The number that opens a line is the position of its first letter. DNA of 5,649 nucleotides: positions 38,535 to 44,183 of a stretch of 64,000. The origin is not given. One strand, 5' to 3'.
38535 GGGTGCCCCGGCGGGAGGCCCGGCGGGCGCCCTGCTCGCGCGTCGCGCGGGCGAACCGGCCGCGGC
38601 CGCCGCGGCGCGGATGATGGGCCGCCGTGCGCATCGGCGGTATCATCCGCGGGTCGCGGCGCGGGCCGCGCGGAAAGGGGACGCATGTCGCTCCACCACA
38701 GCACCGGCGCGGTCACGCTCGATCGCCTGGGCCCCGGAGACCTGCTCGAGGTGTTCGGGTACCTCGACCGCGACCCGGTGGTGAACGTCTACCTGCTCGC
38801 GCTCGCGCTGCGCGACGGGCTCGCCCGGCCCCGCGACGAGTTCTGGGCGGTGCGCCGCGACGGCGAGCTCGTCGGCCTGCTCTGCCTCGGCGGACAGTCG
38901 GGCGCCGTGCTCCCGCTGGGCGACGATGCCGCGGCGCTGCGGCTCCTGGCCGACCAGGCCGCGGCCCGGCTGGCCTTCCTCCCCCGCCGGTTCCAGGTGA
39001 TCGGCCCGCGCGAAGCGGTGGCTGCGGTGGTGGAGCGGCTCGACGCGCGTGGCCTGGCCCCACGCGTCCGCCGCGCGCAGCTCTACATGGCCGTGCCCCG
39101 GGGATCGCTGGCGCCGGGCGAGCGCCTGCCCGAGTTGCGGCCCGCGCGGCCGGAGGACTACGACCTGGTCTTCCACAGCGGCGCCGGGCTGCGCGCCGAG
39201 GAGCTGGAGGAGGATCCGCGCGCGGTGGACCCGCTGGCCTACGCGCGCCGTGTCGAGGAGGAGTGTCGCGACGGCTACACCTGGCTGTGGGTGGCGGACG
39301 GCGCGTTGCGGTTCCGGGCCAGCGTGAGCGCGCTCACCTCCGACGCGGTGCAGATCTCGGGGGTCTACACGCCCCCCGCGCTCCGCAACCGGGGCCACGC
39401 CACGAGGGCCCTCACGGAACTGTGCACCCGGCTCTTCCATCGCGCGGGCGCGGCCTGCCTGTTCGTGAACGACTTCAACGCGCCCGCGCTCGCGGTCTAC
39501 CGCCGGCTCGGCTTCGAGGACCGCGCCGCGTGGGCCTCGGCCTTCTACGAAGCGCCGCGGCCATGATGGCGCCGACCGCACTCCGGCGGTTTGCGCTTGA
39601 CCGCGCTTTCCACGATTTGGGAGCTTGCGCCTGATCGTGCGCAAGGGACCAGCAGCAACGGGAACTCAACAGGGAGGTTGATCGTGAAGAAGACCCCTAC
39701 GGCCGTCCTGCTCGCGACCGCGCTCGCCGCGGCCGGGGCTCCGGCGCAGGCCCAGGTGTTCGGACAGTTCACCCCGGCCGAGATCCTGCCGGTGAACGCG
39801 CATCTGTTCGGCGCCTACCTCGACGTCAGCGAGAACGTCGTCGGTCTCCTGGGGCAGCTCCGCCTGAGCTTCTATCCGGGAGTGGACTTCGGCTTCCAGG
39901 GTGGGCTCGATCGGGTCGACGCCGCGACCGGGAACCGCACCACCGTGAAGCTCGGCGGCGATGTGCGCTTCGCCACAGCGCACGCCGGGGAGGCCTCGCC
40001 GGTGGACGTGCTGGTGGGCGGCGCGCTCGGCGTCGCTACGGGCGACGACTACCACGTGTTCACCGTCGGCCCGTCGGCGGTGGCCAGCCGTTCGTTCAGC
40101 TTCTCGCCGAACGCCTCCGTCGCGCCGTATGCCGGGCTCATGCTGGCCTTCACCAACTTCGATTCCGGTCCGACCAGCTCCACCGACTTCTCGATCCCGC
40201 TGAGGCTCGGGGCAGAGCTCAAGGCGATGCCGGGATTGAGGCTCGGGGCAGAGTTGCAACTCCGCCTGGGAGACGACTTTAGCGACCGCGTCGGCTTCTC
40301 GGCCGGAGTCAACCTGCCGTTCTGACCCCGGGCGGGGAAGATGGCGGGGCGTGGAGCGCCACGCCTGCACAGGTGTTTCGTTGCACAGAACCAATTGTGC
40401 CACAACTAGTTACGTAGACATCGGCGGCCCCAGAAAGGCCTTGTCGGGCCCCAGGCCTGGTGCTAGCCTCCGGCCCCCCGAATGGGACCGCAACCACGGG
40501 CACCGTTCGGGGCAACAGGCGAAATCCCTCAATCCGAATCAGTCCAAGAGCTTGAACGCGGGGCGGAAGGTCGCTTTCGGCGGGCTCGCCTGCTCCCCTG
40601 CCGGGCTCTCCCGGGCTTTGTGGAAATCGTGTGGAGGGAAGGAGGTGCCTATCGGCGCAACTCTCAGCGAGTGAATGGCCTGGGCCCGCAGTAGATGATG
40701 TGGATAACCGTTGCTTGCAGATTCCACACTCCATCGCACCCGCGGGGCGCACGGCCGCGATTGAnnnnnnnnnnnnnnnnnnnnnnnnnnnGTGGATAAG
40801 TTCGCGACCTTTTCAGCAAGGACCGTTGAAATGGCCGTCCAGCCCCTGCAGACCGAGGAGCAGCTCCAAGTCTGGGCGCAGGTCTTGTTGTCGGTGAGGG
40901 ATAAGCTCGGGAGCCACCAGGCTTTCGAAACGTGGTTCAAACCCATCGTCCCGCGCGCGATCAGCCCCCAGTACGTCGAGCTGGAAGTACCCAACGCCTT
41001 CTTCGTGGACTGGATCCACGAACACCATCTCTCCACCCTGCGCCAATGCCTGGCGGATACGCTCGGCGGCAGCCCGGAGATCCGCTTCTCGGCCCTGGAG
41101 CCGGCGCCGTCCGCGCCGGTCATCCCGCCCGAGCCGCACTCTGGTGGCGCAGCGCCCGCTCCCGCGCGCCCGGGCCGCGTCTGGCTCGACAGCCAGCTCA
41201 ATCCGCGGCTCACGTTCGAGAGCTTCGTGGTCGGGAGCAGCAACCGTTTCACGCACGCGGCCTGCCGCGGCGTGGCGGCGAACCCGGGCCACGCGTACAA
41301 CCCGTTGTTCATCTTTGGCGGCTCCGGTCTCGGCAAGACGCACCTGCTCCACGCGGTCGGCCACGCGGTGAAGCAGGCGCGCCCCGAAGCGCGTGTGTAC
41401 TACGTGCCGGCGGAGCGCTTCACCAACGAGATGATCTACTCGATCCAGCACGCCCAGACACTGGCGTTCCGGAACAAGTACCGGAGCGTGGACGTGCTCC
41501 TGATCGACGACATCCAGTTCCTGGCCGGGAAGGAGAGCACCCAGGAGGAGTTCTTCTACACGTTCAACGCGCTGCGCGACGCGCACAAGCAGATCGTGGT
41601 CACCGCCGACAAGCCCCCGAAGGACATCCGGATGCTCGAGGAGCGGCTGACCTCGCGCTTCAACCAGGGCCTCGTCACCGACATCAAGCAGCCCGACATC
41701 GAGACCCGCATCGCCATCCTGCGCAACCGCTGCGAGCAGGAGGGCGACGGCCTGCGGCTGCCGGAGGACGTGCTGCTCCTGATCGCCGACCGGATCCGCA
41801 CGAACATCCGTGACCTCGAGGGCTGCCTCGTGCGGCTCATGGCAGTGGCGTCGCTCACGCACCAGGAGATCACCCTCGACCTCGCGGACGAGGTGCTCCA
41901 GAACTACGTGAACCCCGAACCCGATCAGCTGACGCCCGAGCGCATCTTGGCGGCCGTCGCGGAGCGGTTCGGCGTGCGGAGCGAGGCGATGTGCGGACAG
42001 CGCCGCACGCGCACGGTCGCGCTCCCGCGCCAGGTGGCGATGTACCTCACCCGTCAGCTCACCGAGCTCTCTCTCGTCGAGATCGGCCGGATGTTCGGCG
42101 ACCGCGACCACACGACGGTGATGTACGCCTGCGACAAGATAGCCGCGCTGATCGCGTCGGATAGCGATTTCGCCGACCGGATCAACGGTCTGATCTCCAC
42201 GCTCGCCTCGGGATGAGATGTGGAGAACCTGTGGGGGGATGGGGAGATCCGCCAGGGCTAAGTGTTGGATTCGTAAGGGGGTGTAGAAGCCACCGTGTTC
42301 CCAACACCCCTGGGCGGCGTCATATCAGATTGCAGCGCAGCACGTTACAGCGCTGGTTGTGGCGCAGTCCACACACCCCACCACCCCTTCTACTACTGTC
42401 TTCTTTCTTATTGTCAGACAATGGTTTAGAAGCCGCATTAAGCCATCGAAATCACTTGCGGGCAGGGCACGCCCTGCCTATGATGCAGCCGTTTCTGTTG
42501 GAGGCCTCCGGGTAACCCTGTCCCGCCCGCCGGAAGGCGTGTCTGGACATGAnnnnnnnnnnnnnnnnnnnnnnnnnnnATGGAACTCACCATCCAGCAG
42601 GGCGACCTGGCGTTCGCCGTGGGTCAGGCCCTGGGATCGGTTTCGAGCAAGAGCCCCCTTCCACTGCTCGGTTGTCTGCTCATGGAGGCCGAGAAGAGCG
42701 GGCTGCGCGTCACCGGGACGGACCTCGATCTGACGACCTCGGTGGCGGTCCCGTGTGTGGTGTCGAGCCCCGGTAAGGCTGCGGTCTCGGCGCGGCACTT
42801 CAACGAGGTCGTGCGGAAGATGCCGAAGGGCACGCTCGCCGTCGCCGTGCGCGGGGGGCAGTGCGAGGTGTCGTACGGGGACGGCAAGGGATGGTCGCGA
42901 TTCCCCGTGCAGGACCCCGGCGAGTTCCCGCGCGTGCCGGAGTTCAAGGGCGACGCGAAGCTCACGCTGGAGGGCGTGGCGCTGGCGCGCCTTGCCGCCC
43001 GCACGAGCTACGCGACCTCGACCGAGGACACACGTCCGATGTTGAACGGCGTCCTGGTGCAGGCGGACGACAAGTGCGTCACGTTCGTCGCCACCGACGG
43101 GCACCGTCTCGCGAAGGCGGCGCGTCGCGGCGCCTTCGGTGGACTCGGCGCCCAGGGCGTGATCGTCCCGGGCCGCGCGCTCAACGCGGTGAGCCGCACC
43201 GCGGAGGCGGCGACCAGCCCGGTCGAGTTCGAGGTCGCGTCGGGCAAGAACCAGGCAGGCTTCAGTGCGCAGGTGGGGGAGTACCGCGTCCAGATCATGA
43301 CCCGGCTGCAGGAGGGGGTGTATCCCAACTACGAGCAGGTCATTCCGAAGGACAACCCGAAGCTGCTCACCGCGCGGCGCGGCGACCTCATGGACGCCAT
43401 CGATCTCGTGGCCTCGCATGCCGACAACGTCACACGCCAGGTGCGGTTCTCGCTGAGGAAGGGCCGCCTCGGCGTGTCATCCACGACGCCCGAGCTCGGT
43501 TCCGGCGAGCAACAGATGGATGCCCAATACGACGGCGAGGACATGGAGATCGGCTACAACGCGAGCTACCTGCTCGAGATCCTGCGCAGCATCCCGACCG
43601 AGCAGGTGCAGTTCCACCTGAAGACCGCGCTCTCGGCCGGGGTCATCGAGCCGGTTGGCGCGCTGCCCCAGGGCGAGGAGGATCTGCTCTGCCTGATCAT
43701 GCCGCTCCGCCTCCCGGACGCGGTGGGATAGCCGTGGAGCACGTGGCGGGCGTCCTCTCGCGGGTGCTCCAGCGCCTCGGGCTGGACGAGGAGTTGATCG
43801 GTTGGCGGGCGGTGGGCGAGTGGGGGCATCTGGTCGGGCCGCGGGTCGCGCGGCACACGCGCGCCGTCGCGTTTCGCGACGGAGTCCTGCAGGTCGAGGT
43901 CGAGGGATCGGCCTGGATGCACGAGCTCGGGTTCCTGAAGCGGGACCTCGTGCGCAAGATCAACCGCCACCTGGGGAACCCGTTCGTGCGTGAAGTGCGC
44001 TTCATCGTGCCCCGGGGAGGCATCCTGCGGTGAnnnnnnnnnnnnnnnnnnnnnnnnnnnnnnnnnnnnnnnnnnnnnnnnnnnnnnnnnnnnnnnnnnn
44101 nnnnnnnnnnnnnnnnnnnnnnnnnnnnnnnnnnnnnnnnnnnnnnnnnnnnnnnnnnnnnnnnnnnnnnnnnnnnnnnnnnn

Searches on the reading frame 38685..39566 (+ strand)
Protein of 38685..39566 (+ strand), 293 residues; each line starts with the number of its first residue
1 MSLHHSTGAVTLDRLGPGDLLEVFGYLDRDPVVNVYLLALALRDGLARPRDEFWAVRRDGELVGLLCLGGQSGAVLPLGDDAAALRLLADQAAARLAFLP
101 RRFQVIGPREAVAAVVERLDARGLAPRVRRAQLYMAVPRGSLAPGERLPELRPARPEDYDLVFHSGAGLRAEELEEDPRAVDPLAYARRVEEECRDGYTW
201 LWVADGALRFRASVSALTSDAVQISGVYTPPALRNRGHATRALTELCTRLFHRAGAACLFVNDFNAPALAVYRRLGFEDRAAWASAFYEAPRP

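Call 46: search_protein_families(library=pfam, proteins=[window:38685-39566:+], max_evalue=0.001)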
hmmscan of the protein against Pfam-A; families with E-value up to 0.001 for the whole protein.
window:38685-39566:+ (293 aa): 5 families
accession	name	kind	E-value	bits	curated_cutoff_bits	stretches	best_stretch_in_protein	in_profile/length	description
PF00583.31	Acetyltransf_1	-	2e-12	47.9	20.7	1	178-277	12-116/116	Acetyltransferase (GNAT) family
PF13312.11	DUF4081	-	1.5e-07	32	25.3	1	52-161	2-104/105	Domain of unknown function (DUF4081)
PF08445.16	FR47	-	4.1e-07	30.3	22.1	1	217-280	17-80/86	FR47-like protein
PF13508.13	Acetyltransf_7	-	7.3e-06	26.7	27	1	218-278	28-83/84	Acetyltransferase (GNAT) domain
PF13673.13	Acetyltransf_10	-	0.00022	21.6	23.6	0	187-279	19-109/128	Acetyltransferase (GNAT) domain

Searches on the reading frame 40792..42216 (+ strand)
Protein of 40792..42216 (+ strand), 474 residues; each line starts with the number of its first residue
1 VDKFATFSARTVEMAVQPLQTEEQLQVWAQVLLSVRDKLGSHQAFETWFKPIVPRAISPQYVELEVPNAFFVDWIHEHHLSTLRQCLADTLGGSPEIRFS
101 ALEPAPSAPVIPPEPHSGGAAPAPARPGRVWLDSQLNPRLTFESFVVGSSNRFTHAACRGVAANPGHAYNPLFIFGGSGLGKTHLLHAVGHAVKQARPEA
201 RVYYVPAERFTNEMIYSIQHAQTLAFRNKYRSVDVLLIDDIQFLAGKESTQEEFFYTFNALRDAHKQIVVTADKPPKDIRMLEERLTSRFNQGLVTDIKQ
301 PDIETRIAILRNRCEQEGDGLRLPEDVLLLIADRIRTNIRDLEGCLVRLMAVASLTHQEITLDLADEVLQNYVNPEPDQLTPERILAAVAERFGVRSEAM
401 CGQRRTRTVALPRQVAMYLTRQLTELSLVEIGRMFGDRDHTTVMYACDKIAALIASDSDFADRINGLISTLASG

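Call 89: search_protein_families(library=pfam, proteins=[window:40792-42216:+], max_evalue=0.001)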
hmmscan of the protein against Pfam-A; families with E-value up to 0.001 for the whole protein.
window:40792-42216:+ (474 aa): 7 families
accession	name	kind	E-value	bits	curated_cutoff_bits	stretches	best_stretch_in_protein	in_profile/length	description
PF00308.24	Bac_DnaA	-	9.5e-69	231.1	23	1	136-297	1-162/162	Bacterial DnaA ATPAse domain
PF08299.17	Bac_DnaA_C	-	2.7e-29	101.4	31.5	1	382-450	1-69/69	Bacterial dnaA protein helix-turn-helix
PF11638.13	DnaA_N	-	4.3e-15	55.6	24.6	1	27-88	3-64/65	DnaA N-terminal domain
PF01695.23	IstB_IS21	-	5.5e-08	33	24.1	1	172-275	95-195/238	IstB-like ATP binding protein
PF13401.12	AAA_22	-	3.4e-07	31.1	27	0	171-209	7-43/130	AAA domain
PF00004.35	AAA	-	1.6e-05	25.8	21.2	1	173-290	2-123/131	ATPase family associated with various cellular activities (AAA)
PF01637.24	ATPase_2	-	0.00018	21.9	33.2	1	168-278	19-122/225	ATPase domain predominantly from Archaea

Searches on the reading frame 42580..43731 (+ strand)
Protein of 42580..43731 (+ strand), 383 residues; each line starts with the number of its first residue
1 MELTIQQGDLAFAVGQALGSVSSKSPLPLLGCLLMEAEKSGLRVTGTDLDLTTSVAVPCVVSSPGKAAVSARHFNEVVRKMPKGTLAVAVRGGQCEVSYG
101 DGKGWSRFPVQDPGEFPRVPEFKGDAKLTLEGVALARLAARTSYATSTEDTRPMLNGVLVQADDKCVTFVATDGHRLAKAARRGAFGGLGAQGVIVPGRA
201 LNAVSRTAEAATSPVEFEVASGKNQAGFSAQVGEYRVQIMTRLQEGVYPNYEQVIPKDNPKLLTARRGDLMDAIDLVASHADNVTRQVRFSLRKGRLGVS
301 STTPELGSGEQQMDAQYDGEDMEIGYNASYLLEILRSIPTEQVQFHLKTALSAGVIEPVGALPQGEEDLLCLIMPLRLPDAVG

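Call 89: search_protein_families(library=pfam, proteins=[window:42580-43731:+], max_evalue=0.001)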
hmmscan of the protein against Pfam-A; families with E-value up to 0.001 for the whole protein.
window:42580-43731:+ (383 aa): 3 families
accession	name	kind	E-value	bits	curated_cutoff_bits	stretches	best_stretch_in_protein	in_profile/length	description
PF00712.24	DNA_pol3_beta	-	5.6e-26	91.5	24.4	1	1-119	1-119/120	DNA polymerase III beta subunit, N-terminal domain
PF02768.20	DNA_pol3_beta_3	-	8.4e-22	77.7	27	1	253-360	2-109/121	DNA polymerase III beta subunit, C-terminal domain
PF02767.21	DNA_pol3_beta_2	-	3.3e-17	63.3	27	1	131-250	3-116/116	DNA polymerase III beta subunit, central domain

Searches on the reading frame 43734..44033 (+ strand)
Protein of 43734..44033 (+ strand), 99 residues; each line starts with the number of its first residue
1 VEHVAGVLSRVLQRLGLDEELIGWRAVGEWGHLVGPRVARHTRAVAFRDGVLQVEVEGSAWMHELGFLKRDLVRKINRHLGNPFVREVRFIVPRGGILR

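Call 89: search_protein_families(library=pfam, proteins=[window:43734-44033:+], max_evalue=0.001)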
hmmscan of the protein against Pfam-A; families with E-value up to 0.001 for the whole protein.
window:43734-44033:+ (99 aa): 1 family
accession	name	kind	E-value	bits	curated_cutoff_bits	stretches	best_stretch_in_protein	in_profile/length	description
PF05258.17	DciA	-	4.1e-22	78.6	24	1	5-90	3-89/89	Dna[CI] antecedent, DciA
